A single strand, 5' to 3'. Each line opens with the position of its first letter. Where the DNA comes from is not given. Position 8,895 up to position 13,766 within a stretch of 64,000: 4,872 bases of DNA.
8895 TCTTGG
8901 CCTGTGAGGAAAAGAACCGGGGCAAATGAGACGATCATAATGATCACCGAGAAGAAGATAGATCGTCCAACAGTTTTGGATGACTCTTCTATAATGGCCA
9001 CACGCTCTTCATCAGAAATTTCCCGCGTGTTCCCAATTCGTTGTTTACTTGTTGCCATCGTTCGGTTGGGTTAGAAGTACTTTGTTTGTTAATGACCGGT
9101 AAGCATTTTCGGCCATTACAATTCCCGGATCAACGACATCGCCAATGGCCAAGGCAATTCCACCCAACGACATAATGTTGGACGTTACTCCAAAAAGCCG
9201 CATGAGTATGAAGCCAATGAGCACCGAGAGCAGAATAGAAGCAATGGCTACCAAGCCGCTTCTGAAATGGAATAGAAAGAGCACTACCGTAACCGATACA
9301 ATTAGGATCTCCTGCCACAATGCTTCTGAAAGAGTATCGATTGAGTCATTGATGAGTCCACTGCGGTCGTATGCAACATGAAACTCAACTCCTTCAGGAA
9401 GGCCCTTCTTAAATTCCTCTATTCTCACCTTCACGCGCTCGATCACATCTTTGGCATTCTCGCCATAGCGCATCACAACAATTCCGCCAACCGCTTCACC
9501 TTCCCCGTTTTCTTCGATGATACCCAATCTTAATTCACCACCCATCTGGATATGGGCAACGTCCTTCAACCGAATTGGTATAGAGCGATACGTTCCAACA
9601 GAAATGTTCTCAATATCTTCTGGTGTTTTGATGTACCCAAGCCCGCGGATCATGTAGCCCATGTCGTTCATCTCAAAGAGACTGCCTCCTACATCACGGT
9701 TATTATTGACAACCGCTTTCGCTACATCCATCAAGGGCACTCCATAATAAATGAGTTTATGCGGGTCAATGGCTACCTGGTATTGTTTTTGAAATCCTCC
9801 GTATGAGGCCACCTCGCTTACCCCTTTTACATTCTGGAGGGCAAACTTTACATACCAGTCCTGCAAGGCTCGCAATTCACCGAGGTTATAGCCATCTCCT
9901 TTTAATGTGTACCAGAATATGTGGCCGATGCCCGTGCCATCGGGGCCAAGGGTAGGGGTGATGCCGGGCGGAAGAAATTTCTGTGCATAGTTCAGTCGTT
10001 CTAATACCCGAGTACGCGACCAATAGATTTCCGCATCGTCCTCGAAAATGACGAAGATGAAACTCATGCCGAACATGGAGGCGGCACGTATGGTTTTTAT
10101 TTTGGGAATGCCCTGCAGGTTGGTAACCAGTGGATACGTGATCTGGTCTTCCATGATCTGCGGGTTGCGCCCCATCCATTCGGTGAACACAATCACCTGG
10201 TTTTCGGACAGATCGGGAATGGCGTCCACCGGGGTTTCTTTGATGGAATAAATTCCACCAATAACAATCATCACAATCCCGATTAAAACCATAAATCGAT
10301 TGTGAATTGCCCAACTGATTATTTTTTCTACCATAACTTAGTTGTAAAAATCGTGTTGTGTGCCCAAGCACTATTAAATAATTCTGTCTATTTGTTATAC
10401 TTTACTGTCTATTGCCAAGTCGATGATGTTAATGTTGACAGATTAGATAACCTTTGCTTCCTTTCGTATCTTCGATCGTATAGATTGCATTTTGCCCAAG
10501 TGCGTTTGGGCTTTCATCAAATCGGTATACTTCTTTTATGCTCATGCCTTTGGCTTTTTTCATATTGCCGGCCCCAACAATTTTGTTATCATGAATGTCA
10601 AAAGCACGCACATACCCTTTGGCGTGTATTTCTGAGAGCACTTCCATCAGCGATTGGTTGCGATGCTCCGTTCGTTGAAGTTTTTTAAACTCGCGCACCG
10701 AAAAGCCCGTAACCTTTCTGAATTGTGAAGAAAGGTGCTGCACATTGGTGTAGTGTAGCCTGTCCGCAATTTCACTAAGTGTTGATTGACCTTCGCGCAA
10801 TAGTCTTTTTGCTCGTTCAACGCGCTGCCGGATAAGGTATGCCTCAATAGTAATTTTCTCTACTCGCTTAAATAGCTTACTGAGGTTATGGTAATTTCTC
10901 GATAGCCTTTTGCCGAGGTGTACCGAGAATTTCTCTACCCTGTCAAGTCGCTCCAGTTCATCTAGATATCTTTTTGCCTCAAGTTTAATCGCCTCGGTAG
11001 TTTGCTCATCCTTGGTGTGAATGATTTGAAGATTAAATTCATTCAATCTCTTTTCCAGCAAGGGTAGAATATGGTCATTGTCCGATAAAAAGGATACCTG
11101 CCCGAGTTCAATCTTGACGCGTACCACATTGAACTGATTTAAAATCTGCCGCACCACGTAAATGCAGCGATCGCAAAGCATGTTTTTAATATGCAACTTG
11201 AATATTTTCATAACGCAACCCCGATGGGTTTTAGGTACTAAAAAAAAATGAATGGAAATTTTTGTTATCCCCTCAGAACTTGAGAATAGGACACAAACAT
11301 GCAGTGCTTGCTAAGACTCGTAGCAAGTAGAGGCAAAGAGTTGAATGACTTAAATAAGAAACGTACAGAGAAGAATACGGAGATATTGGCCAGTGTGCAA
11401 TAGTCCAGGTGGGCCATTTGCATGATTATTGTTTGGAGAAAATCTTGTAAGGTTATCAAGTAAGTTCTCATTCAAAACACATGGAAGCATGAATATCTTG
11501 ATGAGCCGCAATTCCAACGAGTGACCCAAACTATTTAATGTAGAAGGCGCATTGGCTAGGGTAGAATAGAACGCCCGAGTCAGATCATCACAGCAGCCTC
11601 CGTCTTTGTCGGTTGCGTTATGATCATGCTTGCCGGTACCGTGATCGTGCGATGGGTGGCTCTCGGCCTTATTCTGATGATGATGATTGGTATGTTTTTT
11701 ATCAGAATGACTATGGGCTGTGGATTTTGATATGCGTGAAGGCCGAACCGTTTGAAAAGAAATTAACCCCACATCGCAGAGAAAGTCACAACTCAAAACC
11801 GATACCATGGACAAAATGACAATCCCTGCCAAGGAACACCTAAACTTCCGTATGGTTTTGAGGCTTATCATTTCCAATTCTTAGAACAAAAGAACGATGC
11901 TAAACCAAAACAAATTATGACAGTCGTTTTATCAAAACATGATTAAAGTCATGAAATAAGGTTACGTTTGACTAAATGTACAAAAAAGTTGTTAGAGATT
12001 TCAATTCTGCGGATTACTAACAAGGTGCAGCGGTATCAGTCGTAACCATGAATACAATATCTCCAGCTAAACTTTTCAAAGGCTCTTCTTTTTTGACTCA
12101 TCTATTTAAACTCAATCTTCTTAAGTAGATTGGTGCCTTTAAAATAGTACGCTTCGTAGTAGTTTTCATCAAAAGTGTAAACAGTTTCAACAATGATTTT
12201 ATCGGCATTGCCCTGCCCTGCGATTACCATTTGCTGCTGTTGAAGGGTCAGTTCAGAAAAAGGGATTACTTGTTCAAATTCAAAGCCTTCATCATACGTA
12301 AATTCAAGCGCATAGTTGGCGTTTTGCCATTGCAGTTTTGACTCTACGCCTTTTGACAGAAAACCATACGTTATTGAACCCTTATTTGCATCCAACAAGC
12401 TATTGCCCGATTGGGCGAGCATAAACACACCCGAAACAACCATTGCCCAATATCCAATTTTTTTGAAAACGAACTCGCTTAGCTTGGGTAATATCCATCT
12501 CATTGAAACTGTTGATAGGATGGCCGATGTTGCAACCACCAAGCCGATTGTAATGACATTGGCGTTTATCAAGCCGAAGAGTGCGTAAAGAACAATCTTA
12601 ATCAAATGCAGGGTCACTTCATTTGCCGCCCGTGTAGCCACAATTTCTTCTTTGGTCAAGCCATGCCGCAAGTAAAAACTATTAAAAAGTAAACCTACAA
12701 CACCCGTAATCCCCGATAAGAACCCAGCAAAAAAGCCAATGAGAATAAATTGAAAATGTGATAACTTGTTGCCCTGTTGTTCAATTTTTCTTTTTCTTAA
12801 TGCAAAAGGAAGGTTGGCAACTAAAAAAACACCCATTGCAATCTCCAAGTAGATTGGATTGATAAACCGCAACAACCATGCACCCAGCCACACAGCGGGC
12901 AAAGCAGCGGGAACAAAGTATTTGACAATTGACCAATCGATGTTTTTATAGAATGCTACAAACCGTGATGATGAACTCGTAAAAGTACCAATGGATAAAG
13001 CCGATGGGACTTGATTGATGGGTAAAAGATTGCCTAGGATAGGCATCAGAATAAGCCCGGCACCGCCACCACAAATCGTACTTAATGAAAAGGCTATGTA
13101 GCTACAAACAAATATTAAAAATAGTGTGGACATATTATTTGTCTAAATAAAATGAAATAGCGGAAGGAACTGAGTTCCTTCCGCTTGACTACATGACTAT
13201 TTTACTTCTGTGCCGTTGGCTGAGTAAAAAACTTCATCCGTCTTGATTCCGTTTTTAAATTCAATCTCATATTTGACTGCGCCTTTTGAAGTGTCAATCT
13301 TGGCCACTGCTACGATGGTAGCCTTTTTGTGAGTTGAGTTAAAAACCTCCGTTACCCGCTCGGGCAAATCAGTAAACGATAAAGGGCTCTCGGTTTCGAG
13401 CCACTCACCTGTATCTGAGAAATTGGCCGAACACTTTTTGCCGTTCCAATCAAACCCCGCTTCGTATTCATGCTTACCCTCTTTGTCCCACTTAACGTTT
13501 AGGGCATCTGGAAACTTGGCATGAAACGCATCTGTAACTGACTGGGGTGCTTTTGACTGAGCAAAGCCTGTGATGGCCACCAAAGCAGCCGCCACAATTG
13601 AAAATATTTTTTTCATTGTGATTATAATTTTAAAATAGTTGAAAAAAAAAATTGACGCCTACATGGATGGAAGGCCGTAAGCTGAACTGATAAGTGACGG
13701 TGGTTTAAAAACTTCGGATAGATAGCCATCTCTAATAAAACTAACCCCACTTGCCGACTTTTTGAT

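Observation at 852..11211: Cus-type efflux operon with two adaptors and no outer-membrane factor, running straight into a periplasmic redox module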

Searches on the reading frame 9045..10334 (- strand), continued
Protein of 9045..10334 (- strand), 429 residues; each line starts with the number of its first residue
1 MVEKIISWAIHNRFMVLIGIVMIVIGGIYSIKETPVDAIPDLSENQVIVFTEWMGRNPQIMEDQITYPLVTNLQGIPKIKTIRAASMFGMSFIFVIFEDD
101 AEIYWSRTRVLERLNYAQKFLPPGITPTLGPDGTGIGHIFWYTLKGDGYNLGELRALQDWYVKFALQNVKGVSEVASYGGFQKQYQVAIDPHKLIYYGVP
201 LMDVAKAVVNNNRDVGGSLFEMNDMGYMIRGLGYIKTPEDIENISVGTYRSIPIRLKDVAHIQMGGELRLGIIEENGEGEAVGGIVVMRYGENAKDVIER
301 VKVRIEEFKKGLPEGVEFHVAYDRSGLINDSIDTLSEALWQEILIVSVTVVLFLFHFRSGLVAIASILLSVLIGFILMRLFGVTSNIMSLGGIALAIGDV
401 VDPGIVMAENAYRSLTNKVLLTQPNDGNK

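Call 70: find_encoding_contigs(protein=P0148, flank=10000, max_places=1)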
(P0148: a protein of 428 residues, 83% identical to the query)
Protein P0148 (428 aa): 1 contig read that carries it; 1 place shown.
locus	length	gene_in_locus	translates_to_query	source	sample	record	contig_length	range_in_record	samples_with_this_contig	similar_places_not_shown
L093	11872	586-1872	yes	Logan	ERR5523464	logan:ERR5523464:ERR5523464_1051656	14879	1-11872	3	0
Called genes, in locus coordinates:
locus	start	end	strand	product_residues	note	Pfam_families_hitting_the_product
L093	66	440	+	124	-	PF11604:CusF_Ec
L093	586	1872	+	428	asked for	PF00873:ACR_tran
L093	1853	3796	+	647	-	PF00873:ACR_tran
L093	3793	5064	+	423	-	-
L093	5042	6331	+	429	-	PF25919:BSH_CusB, PF25869:3HB_CusB, PF25975:CzcB_C (weak)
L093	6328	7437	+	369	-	PF00364:Biotin_lipoyl (faint), PF25919:BSH_CusB, PF25984:BSH_YknX (faint), PF25954:Beta-barrel_RND_2, PF25967:RND-MFP_C, PF25975:CzcB_C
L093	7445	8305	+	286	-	PF04471:Mrr_cat (weak), PF22357:AF1548-like_C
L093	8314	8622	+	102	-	-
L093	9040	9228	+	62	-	-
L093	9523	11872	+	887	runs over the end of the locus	PF00690:Cation_ATPase_N, PF00122:E1-E2_ATPase, PF00702:Hydrolase, PF13246:Cation_ATPase, PF08282:Hydrolase_3 (faint), PF00689:Cation_ATPase_C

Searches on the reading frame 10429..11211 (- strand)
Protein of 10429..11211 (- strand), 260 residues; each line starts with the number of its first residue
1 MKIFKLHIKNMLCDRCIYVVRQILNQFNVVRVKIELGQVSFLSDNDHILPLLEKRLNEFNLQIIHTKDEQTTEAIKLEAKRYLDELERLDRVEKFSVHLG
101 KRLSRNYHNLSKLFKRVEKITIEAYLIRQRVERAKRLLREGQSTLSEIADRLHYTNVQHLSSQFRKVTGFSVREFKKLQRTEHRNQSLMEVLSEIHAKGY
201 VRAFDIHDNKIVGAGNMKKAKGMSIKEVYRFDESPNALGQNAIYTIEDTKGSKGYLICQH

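Call 4: search_protein_families(library=pfam, proteins=[window:10429-11211:-], max_evalue=0.01)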
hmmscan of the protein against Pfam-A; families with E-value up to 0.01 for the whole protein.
window:10429-11211:- (260 aa): 2 families
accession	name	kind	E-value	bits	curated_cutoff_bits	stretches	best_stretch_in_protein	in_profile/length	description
PF12833.13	HTH_18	-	2.2e-14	53.9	33.6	1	101-177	3-79/80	Helix-turn-helix domain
PF00165.29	HTH_AraC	-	4e-08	33.6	26.6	1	143-175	9-40/42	Bacterial regulatory helix-turn-helix proteins, AraC family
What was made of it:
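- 10429..11211 (-): AraC-family regulator with an N-terminal CxxC (HMA-like, unproven) domain and an unassigned C-terminal domain. HTH_18 and HTH_AraC match (call 4).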

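Call 7: search_protein_families(library=ncbifam, proteins=[window:10429-11211:-], max_evalue=0.001)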
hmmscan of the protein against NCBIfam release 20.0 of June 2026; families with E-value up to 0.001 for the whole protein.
window:10429-11211:- (260 aa): 11 families
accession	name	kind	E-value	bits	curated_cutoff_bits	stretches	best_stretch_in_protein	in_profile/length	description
TIGR04094.1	adjacent_YSIRK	equivalog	1.1e-12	47.6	200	1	107-176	315-383/383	YSIRK-targeted surface antigen transcriptional regulator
NF047788.1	TransRegPocR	equivalog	7.7e-11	41.8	500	1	65-182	185-294/296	transcriptional regulator PocR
NF007860.0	PRK10572.1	equivalog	1.5e-08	33.9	208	1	55-183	169-289/292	arabinose operon transcriptional regulator AraC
NF047455.1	TF_Staph_AryK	equivalog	1.5e-08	33.4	850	1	103-205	185-285/759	transcriptional regulator AryK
NF010026.0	PRK13501.1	equivalog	1e-06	28.2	363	1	108-177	207-276/290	HTH-type transcriptional activator RhaR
NF052371.1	TransRegGbdRPseu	equivalog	1.1e-06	28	480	1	82-191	237-339/365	choline metabolism transcriptional regulator GbdR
NF007693.0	PRK10371.1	equivalog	1.3e-06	27.9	253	1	103-184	226-305/309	transcriptional regulator MelR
NF049932.1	TranspRegBtr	equivalog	2.1e-06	26.6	900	1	108-182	195-269/531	bacillibactin transport transcriptional regulator Btr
NF006902.0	PRK09393.1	equivalog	4.3e-06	26.1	425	1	97-180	240-323/327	transcriptional regulator FtrA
NF010028.0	PRK13503.1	equivalog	0.00013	21.4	288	1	59-178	161-272/278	HTH-type transcriptional activator RhaS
NF007584.0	PRK10219.1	equivalog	0.00044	20.6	174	1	108-166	36-94/107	superoxide response transcriptional regulator SoxS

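Call 72: predict_structure(protein=window:10429-11211:-)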
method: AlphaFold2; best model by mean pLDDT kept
length: 260 residues; sequences in the alignment: 1
mean_pLDDT: 59.5   pTM: 0.28
mean pLDDT of the five models: 59.5, 43.4, 38.9, 38.8, 37.7
residues with pLDDT >= 90: 0; 70-90: 74; 50-70: 100; < 50: 86
segments of 3 or more residues with pLDDT < 50: 167-170, 181-239, 247-260
pLDDT, mean of each block of 10 residues (from residue 1): 58 64 70 72 75 69 59 64 66 67 73 69 71 81 77 66 51 51 44 42 38 38 44 43 49 45
secondary structure, 60 per line:
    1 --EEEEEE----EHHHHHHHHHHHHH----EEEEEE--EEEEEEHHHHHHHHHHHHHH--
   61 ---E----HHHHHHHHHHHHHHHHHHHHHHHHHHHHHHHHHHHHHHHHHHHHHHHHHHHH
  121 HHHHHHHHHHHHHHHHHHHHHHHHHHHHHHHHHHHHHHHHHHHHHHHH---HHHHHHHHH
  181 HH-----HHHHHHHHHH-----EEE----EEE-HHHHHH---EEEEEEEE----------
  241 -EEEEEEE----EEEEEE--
elements in order: E3-8 H14-26 E31-36 E39-44 H45-58 H69-168 H172-182 H188-197 E203-205 E210-212 H214-219 E223-230 E242-248 E253-258
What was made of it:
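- On HMA (heavy-metal-associated) domain in the regulator: A low-confidence model gives beta-alpha-beta-beta-alpha-beta (call 72).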

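Call 75: fold_search(model_id=the predicted structure, library=pdb)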
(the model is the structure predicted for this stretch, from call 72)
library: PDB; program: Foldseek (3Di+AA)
matches with E <= 10: 755; with E <= 0.001: 0
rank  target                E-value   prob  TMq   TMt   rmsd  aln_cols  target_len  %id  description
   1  2eo0_A                7.5e-02  0.57  0.14  0.24  12.9        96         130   12  Crystal Structure of Holliday Junction Resolvase ST1444 (released 2007-10-02)
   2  2eo0_B                1.3e-01  0.51  0.15  0.28  13.0        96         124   11  Crystal Structure of Holliday Junction Resolvase ST1444 (released 2007-10-02)
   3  3nix_F                1.7e-01  0.99  0.10  0.07   2.0        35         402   23  Crystal structure of flavoprotein/dehydrogenase from Cytophaga hutchinsonii. Northeast Structural Genomics Consortium  (released 2010-06-30)
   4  5fdk_C                2.7e-01  0.35  0.15  0.20  10.8        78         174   19  Crystal structure of RecU(D88N) in complex with palindromic DNA duplex (released 2016-12-07)
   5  8c91_C                2.7e-01  0.30  0.11  0.17  11.2        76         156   13  Cryo-EM captures early ribosome assembly in action (released 2023-04-05)
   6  5iip_A                4.5e-01  0.41  0.13  0.27   5.2        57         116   16  Staphylococcus aureus OpuCA (released 2016-08-24)
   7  8ekc_l                5.1e-01  0.15  0.11  0.21  15.2        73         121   10  Escherichia coli 70S ribosome bound to thermorubin, deacylated P-site tRNAfMet and aminoacylated A-site Phe-tRNA (released 2022-12-07)
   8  3nix_D                5.5e-01  0.96  0.10  0.07   2.0        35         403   23  Crystal structure of flavoprotein/dehydrogenase from Cytophaga hutchinsonii. Northeast Structural Genomics Consortium  (released 2010-06-30)
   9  2gk4_B                5.9e-01  0.23  0.12  0.14  11.5        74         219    9  The Crystal Structure of the DNA/Pantothenate Metabolism Flavoprotein from Streptococcus pneumoniae (released 2006-05-02)
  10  3nix_B                6.2e-01  0.95  0.11  0.07   1.9        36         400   22  Crystal structure of flavoprotein/dehydrogenase from Cytophaga hutchinsonii. Northeast Structural Genomics Consortium  (released 2010-06-30)
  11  2gk4_A                6.7e-01  0.21  0.12  0.14  10.8        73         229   10  The Crystal Structure of the DNA/Pantothenate Metabolism Flavoprotein from Streptococcus pneumoniae (released 2006-05-02)
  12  3a0o_B                7.6e-01  0.18  0.08  0.03   7.1        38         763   16  Crystal structure of alginate lyase from Agrobacterium tumefaciens C58 (released 2010-03-31)
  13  3c96                  8.1e-01  0.90  0.11  0.08   1.9        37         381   14  Crystal structure of the flavin-containing monooxygenase phzS from Pseudomonas aeruginosa. Northeast Structural Genomics (released 2008-02-26)
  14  6tmf_F                8.1e-01  0.72  0.09  0.10   3.6        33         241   33  Structure of an archaeal ABCE1-bound ribosomal post-splitting complex (released 2020-02-12)
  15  6jy5_C                8.1e-01  0.63  0.10  0.30   5.6        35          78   14  Structure of CsoS4B from Halothiobacillus neapolitanus (released 2019-06-26)
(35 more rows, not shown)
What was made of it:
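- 10429..11211 (-): A single-sequence model predicts beta-alpha-beta-beta-alpha-beta at low confidence (call 72), and its fold search was uninformative (call 75).
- On HMA (heavy-metal-associated) domain in the regulator: The fold search was uninformative (call 75).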

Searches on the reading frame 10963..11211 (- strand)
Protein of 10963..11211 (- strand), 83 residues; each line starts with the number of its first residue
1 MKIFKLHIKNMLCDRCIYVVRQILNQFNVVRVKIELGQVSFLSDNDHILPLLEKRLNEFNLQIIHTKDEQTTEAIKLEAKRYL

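Call 54: search_protein_families(library=pfam, proteins=[window:10963-11211:-], max_evalue=10)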
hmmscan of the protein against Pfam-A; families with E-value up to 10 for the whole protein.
seq(83 aa): 1 family
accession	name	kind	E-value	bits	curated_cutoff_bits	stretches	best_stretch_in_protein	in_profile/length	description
PF05856.17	ARPC4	-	0.013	15.5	22.2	1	7-77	81-151/167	ARP2/3 complex 20 kDa subunit (ARPC4)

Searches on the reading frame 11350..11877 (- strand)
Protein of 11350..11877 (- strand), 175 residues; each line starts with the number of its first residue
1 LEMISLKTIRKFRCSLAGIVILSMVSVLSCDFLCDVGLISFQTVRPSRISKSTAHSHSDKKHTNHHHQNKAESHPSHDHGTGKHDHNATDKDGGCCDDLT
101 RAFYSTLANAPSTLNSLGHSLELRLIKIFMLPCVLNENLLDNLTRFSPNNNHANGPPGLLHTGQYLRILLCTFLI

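Call 27: search_protein_families(library=pfam, proteins=[window:11350-11877:-], max_evalue=0.001)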
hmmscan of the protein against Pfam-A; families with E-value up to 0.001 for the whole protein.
window:11350-11877:- (175 aa): 0 families

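Call 54: search_protein_families(library=pfam, proteins=[window:11350-11877:-], max_evalue=10)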
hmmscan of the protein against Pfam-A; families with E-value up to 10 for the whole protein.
window:11350-11877:- (175 aa): 0 families
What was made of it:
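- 11350..11877 (-): His-rich putative lipoprotein (H-rich stretch, GGCCDD motif). It lies upstream of the regulator and just outside the stated interval. No Pfam family (calls 27, 54).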

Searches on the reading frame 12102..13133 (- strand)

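Call 27: search_protein_families(library=pfam, proteins=[window:12102-13133:-], max_evalue=0.001)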
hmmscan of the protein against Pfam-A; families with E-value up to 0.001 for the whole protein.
window:12102-13133:- (343 aa): 1 family
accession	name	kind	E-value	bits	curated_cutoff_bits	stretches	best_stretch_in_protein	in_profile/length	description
PF01925.25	TauE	-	6.2e-30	105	32.6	1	8-238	2-237/237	Sulfite exporter TauE/SafE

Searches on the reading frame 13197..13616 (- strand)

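Call 27: search_protein_families(library=pfam, proteins=[window:13197-13616:-], max_evalue=0.001)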
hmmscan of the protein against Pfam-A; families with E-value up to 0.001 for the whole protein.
window:13197-13616:- (139 aa): 2 families
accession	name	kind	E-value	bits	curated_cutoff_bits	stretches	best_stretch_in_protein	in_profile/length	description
PF11396.14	PepSY_like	-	2.2e-10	41.2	28.3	1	51-135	3-79/83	Putative beta-lactamase-inhibitor-like, PepSY-like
PF19199.5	Phage_coatGP8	-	0.0005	20.6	24.6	0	5-32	5-32/69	Phage major coat protein, Gp8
